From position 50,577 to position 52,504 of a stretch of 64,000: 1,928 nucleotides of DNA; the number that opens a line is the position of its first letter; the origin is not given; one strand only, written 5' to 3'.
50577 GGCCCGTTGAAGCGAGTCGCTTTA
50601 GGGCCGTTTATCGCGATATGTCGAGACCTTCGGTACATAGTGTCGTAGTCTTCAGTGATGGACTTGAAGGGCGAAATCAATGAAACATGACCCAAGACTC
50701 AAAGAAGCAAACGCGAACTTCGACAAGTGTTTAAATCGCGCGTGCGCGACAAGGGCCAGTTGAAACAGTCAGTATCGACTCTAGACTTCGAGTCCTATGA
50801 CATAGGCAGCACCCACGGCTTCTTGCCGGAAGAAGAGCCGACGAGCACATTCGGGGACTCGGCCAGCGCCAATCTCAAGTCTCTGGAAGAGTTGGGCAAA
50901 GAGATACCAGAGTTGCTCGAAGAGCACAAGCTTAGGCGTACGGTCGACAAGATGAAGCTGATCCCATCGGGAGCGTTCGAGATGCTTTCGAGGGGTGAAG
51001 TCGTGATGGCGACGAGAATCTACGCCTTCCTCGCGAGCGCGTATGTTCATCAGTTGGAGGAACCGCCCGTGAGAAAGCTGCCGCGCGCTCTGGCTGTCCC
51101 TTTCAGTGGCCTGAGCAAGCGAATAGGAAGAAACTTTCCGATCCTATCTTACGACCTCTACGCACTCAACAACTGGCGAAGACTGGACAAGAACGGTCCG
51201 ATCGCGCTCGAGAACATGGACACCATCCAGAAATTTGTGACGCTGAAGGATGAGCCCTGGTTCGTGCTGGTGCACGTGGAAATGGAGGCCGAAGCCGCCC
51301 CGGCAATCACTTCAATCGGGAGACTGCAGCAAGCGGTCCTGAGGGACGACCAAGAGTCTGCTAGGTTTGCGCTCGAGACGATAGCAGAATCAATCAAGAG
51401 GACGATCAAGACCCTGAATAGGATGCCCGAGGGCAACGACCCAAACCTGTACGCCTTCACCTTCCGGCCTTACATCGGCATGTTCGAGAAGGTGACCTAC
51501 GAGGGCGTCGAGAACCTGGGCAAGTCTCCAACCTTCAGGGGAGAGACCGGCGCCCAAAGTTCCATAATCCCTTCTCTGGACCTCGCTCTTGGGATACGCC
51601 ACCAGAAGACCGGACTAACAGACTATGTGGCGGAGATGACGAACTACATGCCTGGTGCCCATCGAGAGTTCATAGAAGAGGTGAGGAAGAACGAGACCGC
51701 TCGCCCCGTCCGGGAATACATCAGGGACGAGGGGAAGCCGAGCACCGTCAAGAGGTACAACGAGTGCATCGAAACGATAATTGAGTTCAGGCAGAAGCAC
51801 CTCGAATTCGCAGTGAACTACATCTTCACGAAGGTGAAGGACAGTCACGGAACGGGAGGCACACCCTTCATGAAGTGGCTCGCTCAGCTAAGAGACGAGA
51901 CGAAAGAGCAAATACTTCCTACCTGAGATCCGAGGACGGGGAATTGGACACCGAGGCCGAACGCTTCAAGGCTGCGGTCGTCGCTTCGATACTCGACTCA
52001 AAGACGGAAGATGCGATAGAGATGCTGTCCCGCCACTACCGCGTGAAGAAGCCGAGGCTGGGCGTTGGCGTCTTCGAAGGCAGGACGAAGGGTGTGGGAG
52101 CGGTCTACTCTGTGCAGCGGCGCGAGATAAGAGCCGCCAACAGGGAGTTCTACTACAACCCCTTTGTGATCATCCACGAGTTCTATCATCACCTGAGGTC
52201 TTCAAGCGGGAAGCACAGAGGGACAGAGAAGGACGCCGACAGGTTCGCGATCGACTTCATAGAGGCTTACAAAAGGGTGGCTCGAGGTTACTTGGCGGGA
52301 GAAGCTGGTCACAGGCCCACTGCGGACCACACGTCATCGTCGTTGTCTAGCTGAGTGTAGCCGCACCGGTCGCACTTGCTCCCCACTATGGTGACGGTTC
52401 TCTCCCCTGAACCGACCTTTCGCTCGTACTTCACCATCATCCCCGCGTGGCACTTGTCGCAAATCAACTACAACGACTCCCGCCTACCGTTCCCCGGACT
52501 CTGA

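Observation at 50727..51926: Indoleamine 2,3-dioxygenase homologue in an archaeal genome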

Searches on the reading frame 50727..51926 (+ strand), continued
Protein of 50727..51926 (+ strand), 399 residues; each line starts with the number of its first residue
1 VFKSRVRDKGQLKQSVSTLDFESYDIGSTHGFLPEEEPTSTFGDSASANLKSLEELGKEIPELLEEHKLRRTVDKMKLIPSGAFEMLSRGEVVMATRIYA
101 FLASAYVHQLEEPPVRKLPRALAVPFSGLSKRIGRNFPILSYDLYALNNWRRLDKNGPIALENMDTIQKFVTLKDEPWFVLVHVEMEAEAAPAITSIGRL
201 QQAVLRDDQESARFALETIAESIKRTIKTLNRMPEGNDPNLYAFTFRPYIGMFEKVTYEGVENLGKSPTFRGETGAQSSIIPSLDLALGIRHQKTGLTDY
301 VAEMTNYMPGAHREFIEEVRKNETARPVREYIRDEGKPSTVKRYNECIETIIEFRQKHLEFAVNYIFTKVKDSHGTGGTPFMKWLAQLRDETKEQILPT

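Call 50: find_encoding_contigs(protein=P0184, flank=8000, max_places=2)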
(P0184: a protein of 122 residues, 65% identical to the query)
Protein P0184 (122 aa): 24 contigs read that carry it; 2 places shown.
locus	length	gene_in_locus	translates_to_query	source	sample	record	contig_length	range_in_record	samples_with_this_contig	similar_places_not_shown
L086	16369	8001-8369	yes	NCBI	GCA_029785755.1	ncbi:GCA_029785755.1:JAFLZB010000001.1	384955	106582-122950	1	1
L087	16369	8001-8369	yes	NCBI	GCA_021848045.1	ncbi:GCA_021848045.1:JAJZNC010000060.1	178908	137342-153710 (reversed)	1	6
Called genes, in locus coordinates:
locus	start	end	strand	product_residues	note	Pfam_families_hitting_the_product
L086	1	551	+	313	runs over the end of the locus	PF13714:PEP_mutase, PF00463:ICL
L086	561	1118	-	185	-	PF12917:YfbR-like, PF13023:HD_3, PF01966:HD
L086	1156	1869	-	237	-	-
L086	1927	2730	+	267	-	PF01210:NAD_Gly3P_dh_N (faint), PF02558:ApbA (weak), PF03807:F420_oxidored, PF14748:P5CR_dimer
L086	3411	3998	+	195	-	-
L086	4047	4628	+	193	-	PF13240:Zn_Ribbon_1, PF06271:RDD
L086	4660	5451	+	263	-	PF13489:Methyltransf_23, PF01209:Ubie_methyltran, PF05175:MTS (weak), PF13847:Methyltransf_31, PF08241:Methyltransf_11, PF08242:Methyltransf_12, PF13649:Methyltransf_25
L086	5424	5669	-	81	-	PF01541:GIY-YIG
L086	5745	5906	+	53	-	PF08271:Zn_Ribbon_TF (weak)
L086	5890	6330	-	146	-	PF02629:CoA_binding (weak), PF13380:CoA_binding_2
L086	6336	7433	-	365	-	PF01926:MMR_HSR1, PF02421:FeoB_N, PF16897:MMR_HSR1_Xtn, PF02824:TGS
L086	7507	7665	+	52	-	-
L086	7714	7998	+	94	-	-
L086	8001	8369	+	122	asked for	-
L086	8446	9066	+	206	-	PF25213:HVO_A0261_N (weak)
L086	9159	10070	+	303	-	PF00089:Trypsin (faint), PF13365:Trypsin_2, PF13180:PDZ_2, PF17820:PDZ_6 (weak)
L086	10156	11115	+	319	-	PF00089:Trypsin, PF13365:Trypsin_2, PF13180:PDZ_2, PF17820:PDZ_6 (weak)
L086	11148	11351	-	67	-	-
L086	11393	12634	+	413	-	PF00155:Aminotran_1_2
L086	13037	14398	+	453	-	PF02878:PGM_PMM_I, PF02879:PGM_PMM_II, PF02880:PGM_PMM_III, PF00408:PGM_PMM_IV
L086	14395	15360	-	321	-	PF00586:AIRS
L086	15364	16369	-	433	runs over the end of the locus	PF02878:PGM_PMM_I, PF02879:PGM_PMM_II, PF02880:PGM_PMM_III, PF00408:PGM_PMM_IV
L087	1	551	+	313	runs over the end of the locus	PF13714:PEP_mutase, PF00463:ICL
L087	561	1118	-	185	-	PF12917:YfbR-like, PF13023:HD_3, PF01966:HD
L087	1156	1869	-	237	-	-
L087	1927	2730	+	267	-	PF01210:NAD_Gly3P_dh_N (faint), PF02558:ApbA (weak), PF03807:F420_oxidored, PF14748:P5CR_dimer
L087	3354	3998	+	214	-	-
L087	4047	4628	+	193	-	PF13240:Zn_Ribbon_1, PF06271:RDD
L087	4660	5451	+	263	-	PF13489:Methyltransf_23, PF01209:Ubie_methyltran, PF05175:MTS (weak), PF13847:Methyltransf_31, PF08241:Methyltransf_11, PF08242:Methyltransf_12, PF13649:Methyltransf_25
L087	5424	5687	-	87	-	PF01541:GIY-YIG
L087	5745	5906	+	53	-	PF08271:Zn_Ribbon_TF (weak)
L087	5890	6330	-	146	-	PF02629:CoA_binding (weak), PF13380:CoA_binding_2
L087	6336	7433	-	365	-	PF01926:MMR_HSR1, PF02421:FeoB_N, PF16897:MMR_HSR1_Xtn, PF02824:TGS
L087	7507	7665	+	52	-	-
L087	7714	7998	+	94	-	-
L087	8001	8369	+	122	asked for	-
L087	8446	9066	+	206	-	PF25213:HVO_A0261_N (weak)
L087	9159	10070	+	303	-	PF00089:Trypsin (faint), PF13365:Trypsin_2, PF13180:PDZ_2, PF17820:PDZ_6 (weak)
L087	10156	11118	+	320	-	PF00089:Trypsin, PF13365:Trypsin_2, PF13180:PDZ_2, PF17820:PDZ_6 (weak)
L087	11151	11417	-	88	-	-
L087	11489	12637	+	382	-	PF00155:Aminotran_1_2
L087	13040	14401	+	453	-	PF02878:PGM_PMM_I, PF02879:PGM_PMM_II, PF02880:PGM_PMM_III, PF00408:PGM_PMM_IV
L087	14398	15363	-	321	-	PF00586:AIRS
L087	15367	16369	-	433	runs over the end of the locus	PF02878:PGM_PMM_I, PF02879:PGM_PMM_II, PF02880:PGM_PMM_III, PF00408:PGM_PMM_IV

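Call 56: find_encoding_contigs(protein=P0049, flank=6000, max_places=1)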
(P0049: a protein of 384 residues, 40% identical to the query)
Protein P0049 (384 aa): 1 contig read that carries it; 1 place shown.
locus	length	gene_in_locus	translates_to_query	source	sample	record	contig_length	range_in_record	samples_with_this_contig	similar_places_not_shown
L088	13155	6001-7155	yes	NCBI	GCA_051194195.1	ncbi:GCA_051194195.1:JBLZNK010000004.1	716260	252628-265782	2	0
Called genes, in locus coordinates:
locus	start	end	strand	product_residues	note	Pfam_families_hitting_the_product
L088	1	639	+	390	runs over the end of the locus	PF00291:PALP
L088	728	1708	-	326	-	PF14399:BtrH_N, PF16169:DUF4872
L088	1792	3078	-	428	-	PF00266:Aminotran_5, PF22580:KYNU_C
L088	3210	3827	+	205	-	PF13489:Methyltransf_23 (weak), PF07021:MetW (weak), PF13847:Methyltransf_31, PF08241:Methyltransf_11, PF08242:Methyltransf_12, PF13649:Methyltransf_25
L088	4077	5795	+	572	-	PF22494:choice_anch_I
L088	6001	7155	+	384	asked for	PF01231:IDO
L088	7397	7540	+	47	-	PF04945:YHS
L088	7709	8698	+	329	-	PF02771:Acyl-CoA_dh_N (weak), PF02770:Acyl-CoA_dh_M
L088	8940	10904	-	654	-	PF01210:NAD_Gly3P_dh_N (weak), PF02737:3HCDH_N, PF00725:3HCDH, PF00378:ECH_1, PF16113:ECH_2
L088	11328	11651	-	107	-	-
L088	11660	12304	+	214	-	PF00005:ABC_tran, PF00571:CBS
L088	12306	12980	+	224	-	PF00528:BPD_transp_1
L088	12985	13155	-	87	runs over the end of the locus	PF00364:Biotin_lipoyl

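Call 57: find_encoding_contigs(protein=P0042, flank=6000, max_places=1)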
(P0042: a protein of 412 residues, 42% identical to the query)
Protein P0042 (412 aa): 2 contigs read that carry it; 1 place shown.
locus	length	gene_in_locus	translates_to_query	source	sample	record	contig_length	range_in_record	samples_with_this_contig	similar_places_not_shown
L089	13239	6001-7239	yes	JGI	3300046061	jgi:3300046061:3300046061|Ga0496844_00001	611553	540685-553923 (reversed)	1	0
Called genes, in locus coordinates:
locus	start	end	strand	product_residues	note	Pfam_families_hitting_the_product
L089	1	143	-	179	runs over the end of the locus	PF01243:PNPOx_N, PF12900:Pyridox_ox_2 (weak)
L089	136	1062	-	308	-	PF01368:DHH (weak), PF02833:DHHA2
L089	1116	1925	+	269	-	PF00583:Acetyltransf_1, PF13508:Acetyltransf_7 (weak)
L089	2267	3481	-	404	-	PF00082:Peptidase_S8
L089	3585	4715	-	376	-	PF03168:LEA_2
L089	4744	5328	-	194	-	-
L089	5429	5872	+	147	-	-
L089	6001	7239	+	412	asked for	PF01231:IDO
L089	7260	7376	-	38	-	-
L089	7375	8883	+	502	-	PF01293:PEPCK_ATP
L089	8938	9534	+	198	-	-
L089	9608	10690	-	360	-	PF09376:NurA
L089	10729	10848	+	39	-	-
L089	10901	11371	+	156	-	-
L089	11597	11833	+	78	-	-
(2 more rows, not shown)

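Call 58: find_encoding_contigs(protein=P0071, flank=6000, max_places=1)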
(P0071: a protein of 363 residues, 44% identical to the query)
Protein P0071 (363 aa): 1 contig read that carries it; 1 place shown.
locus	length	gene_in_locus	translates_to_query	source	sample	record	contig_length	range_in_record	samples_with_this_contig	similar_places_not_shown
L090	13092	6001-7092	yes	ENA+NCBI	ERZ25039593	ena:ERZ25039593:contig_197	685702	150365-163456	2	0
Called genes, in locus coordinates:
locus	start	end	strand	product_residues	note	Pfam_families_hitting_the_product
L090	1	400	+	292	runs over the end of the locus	-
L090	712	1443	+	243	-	PF00081:Sod_Fe_N, PF02777:Sod_Fe_C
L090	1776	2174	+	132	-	-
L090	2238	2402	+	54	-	-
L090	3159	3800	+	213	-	PF00958:GMP_synt_C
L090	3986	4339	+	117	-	-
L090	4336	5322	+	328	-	-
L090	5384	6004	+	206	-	-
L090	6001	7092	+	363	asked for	PF01231:IDO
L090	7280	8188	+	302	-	PF01259:SAICAR_synt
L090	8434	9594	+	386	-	PF01264:Chorismate_synt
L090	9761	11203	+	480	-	PF03601:Cons_hypoth698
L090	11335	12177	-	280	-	-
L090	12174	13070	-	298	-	PF07638:Sigma70_ECF (weak)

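Call 63: search_protein_families(library=pfam, proteins=[P0121, P0240], max_evalue=10)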
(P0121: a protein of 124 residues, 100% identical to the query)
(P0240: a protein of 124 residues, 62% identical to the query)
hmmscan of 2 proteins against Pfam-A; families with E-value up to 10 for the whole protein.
P0121 (124 aa): 1 family
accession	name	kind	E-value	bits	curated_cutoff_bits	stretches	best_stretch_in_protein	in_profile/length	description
PF20352.3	DUF6647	-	0.025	14.8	24.1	1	43-92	76-128/174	Domain of unknown function (DUF6647)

P0240 (124 aa): 1 family
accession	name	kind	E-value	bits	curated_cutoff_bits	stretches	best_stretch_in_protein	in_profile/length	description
PF20352.3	DUF6647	-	0.23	11.6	24.1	1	41-120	76-151/174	Domain of unknown function (DUF6647)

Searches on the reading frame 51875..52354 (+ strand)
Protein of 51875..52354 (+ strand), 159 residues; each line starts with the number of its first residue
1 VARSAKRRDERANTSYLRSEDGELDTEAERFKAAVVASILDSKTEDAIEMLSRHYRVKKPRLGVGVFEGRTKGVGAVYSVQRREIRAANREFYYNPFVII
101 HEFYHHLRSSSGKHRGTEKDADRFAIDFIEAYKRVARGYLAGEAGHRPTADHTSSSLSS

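Call 3: search_protein_families(library=pfam, proteins=[window:51875-52354:+], max_evalue=0.01)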
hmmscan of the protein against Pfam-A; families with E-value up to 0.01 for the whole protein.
window:51875-52354:+ (159 aa): 0 families

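Call 30: search_protein_families(library=ncbifam, proteins=[window:51875-52354:+], max_evalue=0.001)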
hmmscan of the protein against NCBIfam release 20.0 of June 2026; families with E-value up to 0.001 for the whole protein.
window:51875-52354:+ (159 aa): 0 families

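Call 63: search_protein_families(library=pfam, proteins=[window:51944-52354:+], max_evalue=10)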
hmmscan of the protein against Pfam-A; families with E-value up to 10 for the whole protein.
window:51944-52354:+ (136 aa): 0 families

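Call 64: search_solved_structures(query=A4, max_evalue=10)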
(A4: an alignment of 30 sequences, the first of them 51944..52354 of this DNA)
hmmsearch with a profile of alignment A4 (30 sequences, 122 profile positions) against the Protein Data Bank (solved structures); distinct sequences matched with E-value up to 10: 4.
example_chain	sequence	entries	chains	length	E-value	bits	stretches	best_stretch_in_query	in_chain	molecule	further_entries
1o4w_A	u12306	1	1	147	0.059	16.5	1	58-116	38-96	PIN (PilT N-terminus) domain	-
5zx5_A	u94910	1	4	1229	1.2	12.4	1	7-49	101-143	Transient receptor potential cation channel subfamily M member 7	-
8si4_A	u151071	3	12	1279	1.2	12.3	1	7-49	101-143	Transient receptor potential cation channel subfamily M member 7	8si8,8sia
8si2_A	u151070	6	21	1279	1.2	12.3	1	7-49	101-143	Transient receptor potential cation channel subfamily M member 7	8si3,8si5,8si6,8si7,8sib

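Call 73: predict_structure(alignment_id=A4)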
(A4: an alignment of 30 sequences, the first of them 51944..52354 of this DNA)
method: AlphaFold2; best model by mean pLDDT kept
length: 136 residues; sequences in the alignment: 30
mean_pLDDT: 86.9   pTM: 0.77
mean pLDDT of the five models: 86.9, 83.8, 82.8, 75.9, 75.7
residues with pLDDT >= 90: 88; 70-90: 20; 50-70: 28; < 50: 0
segments of 3 or more residues with pLDDT < 50: none
pLDDT, mean of each block of 10 residues (from residue 1): 90 98 98 96 67 88 93 97 86 83 98 85 64 68
secondary structure, 60 per line:
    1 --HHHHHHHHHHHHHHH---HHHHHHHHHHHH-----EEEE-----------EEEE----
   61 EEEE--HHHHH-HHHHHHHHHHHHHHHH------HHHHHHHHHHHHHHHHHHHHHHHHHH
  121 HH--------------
elements in order: H3-17 H21-32 E38-41 E53-56 E61-64 H67-71 H73-88 H95-122

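Call 77: fold_search(model_id=the predicted structure, library=pdb)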
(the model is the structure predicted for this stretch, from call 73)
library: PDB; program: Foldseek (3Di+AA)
matches with E <= 10: 66; with E <= 0.001: 0
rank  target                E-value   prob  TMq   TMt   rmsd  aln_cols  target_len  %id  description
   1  7t5t                  3.1e-01  0.75  0.45  0.26   7.7       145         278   10  Structure of Thauera sp. K11 CapP (released 2022-09-14)
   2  7zku_B                1.0e+00  0.10  0.25  0.19  14.3       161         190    9  Crystal structure of human STING in complex with 3',3'-c-(2'F,2'dAMP-2'd<carba>GMP) (released 2023-10-25)
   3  1eb6                  1.6e+00  0.16  0.35  0.29  13.1       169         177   11  Deuterolysin from Aspergillus oryzae (released 2001-11-23)
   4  6dxl_A                1.6e+00  0.08  0.25  0.21  14.2       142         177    9  Linked amidobenzimidazole STING agonist (released 2018-11-07)
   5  9k7w_A                2.2e+00  0.12  0.23  0.33  14.2       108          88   18  Crystal structure of designed nickel-induced homotrimer C3-Ni1-HH*3-18 (released 2025-10-29)
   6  6cz6_C                2.4e+00  0.16  0.38  0.19   8.3       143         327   15  Mycobacterium tuberculosis transcriptional regulator (released 2019-04-17)
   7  6a04_B                2.8e+00  0.07  0.26  0.20  14.6       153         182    9  Structure of pSTING complex (released 2019-06-19)
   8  9soi_C                3.0e+00  0.08  0.24  0.25  14.3       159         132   10  CTLH-CRA domains of Maea-Twa1 mutant (A125G, Q126R, T127del, Q128E, A130Q, M143L, E144Q, L147F, A148S, F152Y and F160V (released 2026-02-18)
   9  5gs5_D                3.3e+00  0.07  0.27  0.19  15.0       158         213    9  Crystal structure of apo rat STING (released 2017-10-25)
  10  6nt6_A                3.3e+00  0.06  0.25  0.15  12.6       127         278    8  Cryo-EM structure of full-length chicken STING in the apo state (released 2019-03-06)
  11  9fka_A                3.3e+00  0.05  0.17  0.06  19.8        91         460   15  Cryo-EM structure of the reduced cytochrome bd oxidase from M. tuberculosis (released 2025-02-12)
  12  9k7w_E                3.7e+00  0.08  0.23  0.33  15.2       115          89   14  Crystal structure of designed nickel-induced homotrimer C3-Ni1-HH*3-18 (released 2025-10-29)
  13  9jw6_A                3.7e+00  0.05  0.26  0.15  13.9       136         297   10  STING bound with a novel small molecule agonist (released 2025-10-15)
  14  9h2h_S                3.7e+00  0.03  0.19  0.14  15.3       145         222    9  AcMNPV apical cap - composite map of the C2 plug (released 2025-06-04)
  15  9k7w_D                4.1e+00  0.08  0.23  0.32  15.2       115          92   15  Crystal structure of designed nickel-induced homotrimer C3-Ni1-HH*3-18 (released 2025-10-29)
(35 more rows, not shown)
